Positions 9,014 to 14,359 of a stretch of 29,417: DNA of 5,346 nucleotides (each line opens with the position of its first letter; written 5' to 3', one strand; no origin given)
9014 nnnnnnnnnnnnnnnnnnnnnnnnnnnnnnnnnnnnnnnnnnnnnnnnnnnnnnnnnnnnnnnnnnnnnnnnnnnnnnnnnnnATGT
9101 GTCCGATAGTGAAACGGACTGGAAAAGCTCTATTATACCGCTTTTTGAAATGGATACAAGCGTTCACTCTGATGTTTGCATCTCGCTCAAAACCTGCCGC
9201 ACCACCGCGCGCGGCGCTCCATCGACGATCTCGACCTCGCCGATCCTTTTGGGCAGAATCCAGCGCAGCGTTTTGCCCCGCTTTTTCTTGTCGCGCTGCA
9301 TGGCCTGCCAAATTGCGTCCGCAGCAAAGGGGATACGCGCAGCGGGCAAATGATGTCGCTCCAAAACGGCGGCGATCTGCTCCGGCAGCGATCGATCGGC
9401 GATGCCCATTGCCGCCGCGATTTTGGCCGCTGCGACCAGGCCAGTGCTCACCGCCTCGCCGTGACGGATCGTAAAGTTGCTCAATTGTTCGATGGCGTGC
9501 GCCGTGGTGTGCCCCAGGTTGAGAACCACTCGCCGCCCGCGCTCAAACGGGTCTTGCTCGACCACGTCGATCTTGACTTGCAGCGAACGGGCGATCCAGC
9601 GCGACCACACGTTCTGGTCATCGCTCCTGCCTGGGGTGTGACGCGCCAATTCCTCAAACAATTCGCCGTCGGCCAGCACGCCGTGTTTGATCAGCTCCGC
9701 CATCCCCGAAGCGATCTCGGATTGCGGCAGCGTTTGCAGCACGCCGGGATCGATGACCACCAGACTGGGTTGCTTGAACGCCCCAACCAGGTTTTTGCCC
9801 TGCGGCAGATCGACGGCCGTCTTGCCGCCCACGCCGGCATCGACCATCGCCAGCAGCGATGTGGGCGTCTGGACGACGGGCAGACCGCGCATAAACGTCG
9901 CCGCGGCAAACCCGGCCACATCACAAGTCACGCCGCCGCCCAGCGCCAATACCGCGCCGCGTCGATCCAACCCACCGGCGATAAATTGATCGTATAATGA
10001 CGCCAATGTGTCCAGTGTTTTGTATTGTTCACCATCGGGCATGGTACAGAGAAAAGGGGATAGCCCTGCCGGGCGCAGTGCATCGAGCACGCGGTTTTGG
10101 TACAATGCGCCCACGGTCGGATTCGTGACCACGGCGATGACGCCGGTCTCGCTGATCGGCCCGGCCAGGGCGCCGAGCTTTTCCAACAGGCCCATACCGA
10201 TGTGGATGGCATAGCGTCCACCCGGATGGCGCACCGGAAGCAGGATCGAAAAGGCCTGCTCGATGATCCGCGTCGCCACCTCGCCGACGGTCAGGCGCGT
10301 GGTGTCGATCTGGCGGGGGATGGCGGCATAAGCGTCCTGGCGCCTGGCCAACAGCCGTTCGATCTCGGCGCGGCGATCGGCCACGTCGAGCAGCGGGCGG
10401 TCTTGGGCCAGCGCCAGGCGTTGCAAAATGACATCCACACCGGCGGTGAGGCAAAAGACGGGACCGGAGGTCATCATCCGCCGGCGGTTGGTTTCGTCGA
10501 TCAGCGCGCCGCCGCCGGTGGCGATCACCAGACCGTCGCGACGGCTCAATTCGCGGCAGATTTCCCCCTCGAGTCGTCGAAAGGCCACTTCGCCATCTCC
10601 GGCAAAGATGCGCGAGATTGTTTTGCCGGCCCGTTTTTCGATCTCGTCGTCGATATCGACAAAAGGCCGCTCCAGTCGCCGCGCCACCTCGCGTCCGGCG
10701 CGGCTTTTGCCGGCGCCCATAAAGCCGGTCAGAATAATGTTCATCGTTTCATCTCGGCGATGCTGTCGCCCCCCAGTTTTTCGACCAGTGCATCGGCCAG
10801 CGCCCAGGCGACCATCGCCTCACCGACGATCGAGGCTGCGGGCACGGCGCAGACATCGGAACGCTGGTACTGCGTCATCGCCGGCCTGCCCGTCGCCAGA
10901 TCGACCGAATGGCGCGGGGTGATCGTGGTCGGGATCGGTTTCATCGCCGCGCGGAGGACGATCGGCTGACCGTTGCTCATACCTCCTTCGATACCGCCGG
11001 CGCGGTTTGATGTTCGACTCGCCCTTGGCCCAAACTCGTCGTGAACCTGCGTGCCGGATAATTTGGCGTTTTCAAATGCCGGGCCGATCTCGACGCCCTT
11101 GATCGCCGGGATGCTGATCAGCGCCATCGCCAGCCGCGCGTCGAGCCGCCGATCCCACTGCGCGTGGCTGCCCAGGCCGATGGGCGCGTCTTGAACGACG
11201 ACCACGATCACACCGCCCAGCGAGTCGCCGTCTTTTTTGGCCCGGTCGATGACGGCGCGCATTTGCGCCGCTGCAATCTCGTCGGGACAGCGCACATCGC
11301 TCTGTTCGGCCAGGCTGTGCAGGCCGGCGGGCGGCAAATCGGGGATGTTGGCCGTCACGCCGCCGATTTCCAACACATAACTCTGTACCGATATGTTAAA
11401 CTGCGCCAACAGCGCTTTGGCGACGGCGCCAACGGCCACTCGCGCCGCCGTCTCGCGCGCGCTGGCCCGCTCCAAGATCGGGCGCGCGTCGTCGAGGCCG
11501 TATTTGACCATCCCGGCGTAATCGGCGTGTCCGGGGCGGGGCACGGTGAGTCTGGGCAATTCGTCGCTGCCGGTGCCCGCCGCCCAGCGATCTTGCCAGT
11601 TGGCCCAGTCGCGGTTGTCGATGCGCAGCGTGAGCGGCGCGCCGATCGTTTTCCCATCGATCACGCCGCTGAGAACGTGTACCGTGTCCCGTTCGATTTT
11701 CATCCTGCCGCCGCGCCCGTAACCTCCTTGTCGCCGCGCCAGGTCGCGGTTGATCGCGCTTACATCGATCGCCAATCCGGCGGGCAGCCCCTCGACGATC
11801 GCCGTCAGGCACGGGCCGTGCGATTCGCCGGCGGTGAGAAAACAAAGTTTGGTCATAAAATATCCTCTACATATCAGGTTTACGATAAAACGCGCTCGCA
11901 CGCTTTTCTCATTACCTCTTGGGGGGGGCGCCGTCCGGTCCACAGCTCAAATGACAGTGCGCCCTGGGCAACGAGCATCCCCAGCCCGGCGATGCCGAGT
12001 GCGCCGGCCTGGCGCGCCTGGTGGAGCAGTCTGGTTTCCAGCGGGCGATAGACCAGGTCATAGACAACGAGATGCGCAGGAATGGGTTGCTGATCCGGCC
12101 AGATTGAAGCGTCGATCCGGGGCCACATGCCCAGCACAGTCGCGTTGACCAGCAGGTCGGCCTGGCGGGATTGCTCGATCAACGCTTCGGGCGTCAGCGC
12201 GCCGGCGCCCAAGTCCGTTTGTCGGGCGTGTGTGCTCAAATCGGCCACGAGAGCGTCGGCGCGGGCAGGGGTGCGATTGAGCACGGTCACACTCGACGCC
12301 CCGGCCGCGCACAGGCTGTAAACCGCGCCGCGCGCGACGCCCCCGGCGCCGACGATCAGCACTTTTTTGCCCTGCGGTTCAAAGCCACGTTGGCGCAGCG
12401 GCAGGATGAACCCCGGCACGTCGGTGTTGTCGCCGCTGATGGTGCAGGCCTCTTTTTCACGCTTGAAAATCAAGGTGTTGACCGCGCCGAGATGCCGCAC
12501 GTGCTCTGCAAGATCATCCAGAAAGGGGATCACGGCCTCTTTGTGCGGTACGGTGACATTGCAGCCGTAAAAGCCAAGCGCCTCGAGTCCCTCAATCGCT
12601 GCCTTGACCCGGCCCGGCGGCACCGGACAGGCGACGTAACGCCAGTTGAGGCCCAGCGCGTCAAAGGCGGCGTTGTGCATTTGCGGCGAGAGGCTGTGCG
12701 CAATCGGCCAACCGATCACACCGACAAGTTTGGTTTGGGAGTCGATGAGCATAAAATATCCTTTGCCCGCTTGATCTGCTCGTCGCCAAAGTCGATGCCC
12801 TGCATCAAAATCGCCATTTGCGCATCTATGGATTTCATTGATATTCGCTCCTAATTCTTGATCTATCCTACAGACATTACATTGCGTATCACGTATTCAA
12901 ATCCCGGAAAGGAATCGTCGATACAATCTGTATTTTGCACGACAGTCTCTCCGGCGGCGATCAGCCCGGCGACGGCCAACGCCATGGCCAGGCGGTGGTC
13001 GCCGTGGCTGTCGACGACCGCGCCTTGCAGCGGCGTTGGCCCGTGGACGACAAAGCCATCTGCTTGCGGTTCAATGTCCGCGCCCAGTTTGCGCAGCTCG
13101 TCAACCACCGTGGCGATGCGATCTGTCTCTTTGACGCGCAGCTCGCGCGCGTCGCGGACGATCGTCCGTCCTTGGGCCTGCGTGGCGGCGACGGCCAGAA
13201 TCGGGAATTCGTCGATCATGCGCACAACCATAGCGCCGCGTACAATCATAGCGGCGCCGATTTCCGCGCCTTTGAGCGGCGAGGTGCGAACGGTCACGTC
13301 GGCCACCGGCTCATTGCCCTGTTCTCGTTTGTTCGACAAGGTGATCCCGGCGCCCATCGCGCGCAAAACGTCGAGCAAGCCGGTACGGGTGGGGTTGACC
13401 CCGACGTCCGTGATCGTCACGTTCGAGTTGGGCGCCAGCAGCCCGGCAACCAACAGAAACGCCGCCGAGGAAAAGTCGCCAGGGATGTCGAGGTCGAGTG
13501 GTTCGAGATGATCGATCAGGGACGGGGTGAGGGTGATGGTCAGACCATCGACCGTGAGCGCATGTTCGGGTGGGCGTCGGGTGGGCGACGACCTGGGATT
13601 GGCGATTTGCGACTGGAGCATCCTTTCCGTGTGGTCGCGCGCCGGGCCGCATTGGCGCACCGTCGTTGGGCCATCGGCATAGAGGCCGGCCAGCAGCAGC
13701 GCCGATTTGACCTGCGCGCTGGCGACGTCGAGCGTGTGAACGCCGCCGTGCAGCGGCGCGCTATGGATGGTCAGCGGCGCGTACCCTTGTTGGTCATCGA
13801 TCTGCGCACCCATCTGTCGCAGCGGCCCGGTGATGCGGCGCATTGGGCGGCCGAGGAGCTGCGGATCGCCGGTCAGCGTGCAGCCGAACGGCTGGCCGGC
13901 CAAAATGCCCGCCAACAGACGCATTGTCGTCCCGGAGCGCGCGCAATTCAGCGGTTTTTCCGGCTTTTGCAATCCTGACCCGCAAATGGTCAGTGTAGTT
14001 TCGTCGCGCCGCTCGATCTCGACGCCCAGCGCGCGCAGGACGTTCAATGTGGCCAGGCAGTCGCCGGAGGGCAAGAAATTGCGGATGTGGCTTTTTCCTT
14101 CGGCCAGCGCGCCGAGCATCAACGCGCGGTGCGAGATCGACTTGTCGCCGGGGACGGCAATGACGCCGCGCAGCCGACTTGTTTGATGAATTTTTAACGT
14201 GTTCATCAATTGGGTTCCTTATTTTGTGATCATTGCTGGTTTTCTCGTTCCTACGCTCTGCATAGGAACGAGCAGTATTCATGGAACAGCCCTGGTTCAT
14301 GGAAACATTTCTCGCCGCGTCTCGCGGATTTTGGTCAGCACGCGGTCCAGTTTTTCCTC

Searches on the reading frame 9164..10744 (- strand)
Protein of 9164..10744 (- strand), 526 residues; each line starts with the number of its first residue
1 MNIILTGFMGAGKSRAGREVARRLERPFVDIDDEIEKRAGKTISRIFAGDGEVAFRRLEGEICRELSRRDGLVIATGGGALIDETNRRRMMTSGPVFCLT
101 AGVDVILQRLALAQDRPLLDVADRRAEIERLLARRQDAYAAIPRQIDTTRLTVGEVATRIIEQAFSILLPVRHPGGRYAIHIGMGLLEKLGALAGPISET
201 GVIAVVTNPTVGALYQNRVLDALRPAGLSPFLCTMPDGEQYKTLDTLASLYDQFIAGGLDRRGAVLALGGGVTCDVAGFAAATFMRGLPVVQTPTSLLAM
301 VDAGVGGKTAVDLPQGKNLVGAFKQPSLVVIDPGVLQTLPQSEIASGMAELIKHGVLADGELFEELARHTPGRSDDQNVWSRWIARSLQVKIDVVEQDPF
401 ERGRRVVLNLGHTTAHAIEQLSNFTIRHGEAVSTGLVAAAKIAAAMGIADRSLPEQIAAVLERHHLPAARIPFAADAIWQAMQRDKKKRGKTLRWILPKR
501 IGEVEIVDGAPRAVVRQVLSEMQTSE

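Call 6: search_protein_families(library=ncbifam, proteins=[window:9164-10744:-])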
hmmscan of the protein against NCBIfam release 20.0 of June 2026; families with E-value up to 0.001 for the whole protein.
window:9164-10744:- (526 aa): 19 families
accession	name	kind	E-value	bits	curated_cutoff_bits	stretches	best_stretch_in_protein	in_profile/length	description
TIGR01357.1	aroB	equivalog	2.1e-108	362.6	305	1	178-510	1-334/344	3-dehydroquinate synthase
NF010627.0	PRK14021.1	equivalog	6e-88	295.6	565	1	4-522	10-540/542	bifunctional shikimate kinase/3-dehydroquinate synthase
NF010556.0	PRK13951.1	equivalog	1.8e-74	251.4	560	2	234-510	210-483/492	bifunctional shikimate kinase AroK/3-dehydroquinate synthase AroB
TIGR04425.1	P_lya_rel_AroB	hypoth_equivalog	3.7e-71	239.9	400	1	204-523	29-345/348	AroB-related putative sugar phosphate phospholyase (cyclizing)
NF004852.0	PRK06203.1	equivalog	9e-56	189.5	333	1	233-523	92-392/407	3-dehydroquinate synthase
NF010553.0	PRK13947.1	equivalog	1.1e-46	159.2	204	1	2-162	3-163/173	shikimate kinase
NF010554.0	PRK13948.1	equivalog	6.4e-41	140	217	1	3-164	13-173/192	shikimate kinase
NF010552.0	PRK13946.1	equivalog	1.7e-40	138.8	186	1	2-163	25-186/198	shikimate kinase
NF003456.0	PRK05057.1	equivalog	6e-32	110.9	195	1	2-163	6-169/173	shikimate kinase AroK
NF010555.0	PRK13949.1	equivalog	3.9e-26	92.2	180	1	2-141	3-146/175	shikimate kinase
NF002988.0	PRK03731.1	equivalog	3.1e-24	85.6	161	1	3-162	5-166/174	shikimate kinase AroL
NF006610.0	PRK09169.1-4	subfamily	1.1e-23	81.9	4299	1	2-140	2867-3005/3056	hypothetical protein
NF006015.0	PRK08154.1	subfamily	2.9e-20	72.6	204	1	3-163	139-301/314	anaerobic benzoate catabolism transcriptional regulator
NF040667.1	hom_kin_desulfo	exception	1.2e-19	70.8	197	1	2-162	2-160/163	homoserine kinase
NF001866.0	PRK00625.1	equivalog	2.2e-11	44.2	142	1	1-142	1-142/173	shikimate kinase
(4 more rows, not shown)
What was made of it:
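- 9164..17157 (-): pheA, DAHP synthase, tyrA, aroA, aroE, aroC and the aroK-aroB fusion: the rest of the controlled operon. Call 6.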

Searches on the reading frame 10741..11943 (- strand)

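Call 6: search_protein_families(library=ncbifam, proteins=[window:10741-11943:-])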
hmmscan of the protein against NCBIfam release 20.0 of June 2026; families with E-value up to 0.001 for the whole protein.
window:10741-11943:- (400 aa): 3 families
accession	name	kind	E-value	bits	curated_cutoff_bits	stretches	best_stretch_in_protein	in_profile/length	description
NF003793.1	PRK05382.1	equivalog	1.3e-130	435.2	321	1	35-387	2-343/344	chorismate synthase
TIGR00033.1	aroC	equivalog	1.2e-121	406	212.2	1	35-391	3-349/351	chorismate synthase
NF009113.0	PRK12463.1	equivalog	1.6e-111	373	799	1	35-396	3-374/390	chorismate synthase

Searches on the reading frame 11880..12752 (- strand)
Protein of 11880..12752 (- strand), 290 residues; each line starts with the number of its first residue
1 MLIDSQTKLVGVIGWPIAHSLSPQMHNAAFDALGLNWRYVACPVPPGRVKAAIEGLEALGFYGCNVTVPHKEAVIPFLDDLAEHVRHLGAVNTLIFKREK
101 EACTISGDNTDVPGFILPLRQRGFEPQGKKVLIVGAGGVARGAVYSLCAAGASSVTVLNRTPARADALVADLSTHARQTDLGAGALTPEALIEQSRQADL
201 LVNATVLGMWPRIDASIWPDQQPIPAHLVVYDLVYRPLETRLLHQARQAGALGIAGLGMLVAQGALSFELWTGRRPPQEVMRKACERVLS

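Call 6: search_protein_families(library=ncbifam, proteins=[window:11880-12752:-])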
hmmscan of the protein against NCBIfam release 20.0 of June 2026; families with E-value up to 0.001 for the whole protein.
window:11880-12752:- (290 aa): 20 families
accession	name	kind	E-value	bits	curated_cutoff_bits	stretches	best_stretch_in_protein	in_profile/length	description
NF001319.0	PRK00258.3-3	equivalog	2.1e-78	263.2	252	1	3-289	2-274/279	shikimate dehydrogenase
NF001314.0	PRK00258.2-2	equivalog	2.8e-77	259.6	248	1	2-289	2-288/290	shikimate dehydrogenase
TIGR00507.1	aroE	equivalog_domain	5.5e-72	242.1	200.2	1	8-289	1-269/270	shikimate dehydrogenase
NF001312.0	PRK00258.1-4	equivalog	6.4e-66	222.5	295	1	5-277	7-269/285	shikimate dehydrogenase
NF009200.0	PRK12548.1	subfamily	6.7e-59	199.6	432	1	3-284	5-286/289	shikimate dehydrogenase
NF001315.0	PRK00258.2-4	equivalog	9.6e-59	198.9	413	1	1-285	1-279/284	shikimate dehydrogenase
NF001310.0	PRK00258.1-2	equivalog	3.1e-56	190.6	221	1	11-281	6-268/279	shikimate dehydrogenase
NF001313.0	PRK00258.2-1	equivalog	3.4e-56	190.9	431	1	3-283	5-284/290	shikimate dehydrogenase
NF001311.0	PRK00258.1-3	equivalog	3e-54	184.1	235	1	9-288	7-272/279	shikimate dehydrogenase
NF009201.0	PRK12549.1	subfamily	4.8e-53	180.2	235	1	6-287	6-282/286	shikimate dehydrogenase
NF001322.0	PRK00258.3-6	equivalog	1.7e-52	178.5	285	1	8-289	6-267/272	shikimate dehydrogenase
NF009390.0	PRK12749.1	equivalog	5.5e-45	153.9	349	1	5-283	5-282/288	quinate/shikimate dehydrogenase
TIGR01809.1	Shik-DH-AROM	equivalog_domain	7.3e-42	143.4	196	1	7-284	5-281/282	shikimate dehydrogenase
NF001316.0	PRK00258.2-5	equivalog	6e-38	130.6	247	1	8-289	2-261/263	shikimate dehydrogenase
NF009202.0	PRK12550.1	equivalog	2.7e-35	121.9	306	1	24-286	25-268/272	shikimate 5-dehydrogenase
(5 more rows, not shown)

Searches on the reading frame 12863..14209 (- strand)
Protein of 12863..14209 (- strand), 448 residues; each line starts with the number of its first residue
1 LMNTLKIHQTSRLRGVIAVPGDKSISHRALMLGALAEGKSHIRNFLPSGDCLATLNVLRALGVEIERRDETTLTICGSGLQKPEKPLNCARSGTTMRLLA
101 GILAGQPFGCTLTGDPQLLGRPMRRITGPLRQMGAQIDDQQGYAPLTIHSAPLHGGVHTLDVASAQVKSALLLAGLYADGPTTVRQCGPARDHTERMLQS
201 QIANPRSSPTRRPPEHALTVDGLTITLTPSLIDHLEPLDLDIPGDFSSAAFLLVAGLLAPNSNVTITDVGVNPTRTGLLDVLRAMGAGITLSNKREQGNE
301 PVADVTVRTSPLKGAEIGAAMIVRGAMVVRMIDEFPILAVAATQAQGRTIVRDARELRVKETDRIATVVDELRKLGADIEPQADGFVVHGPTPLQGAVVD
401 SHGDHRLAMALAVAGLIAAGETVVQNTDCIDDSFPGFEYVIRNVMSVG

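Call 6: search_protein_families(library=ncbifam, proteins=[window:12863-14209:-])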
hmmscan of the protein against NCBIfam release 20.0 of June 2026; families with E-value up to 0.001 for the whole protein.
window:12863-14209:- (448 aa): 6 families
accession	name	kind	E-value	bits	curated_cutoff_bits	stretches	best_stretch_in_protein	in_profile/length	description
NF011381.1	PRK14806.1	equivalog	4.3e-134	448.4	902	1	4-443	303-725/733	bifunctional prephenate dehydrogenase/3-phosphoshikimate 1-carboxyvinyltransferase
TIGR01356.1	aroA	equivalog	1.9e-118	395.9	287.25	1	15-444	1-412/415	3-phosphoshikimate 1-carboxyvinyltransferase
NF008816.0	PRK11860.1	equivalog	2.5e-51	174.6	943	2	236-439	237-430/662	bifunctional 3-phosphoshikimate 1-carboxyvinyltransferase/cytidylate kinase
NF006873.0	PRK09369.1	subfamily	1.6e-28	99.5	297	2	2-187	1-187/419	UDP-N-acetylglucosamine 1-carboxyvinyltransferase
TIGR01072.1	murA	equivalog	4.9e-28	98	392.7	2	234-438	221-404/416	UDP-N-acetylglucosamine 1-carboxyvinyltransferase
NF009470.0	PRK12830.1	equivalog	6.9e-22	77.7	552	2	366-441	331-402/417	UDP-N-acetylglucosamine 1-carboxyvinyltransferase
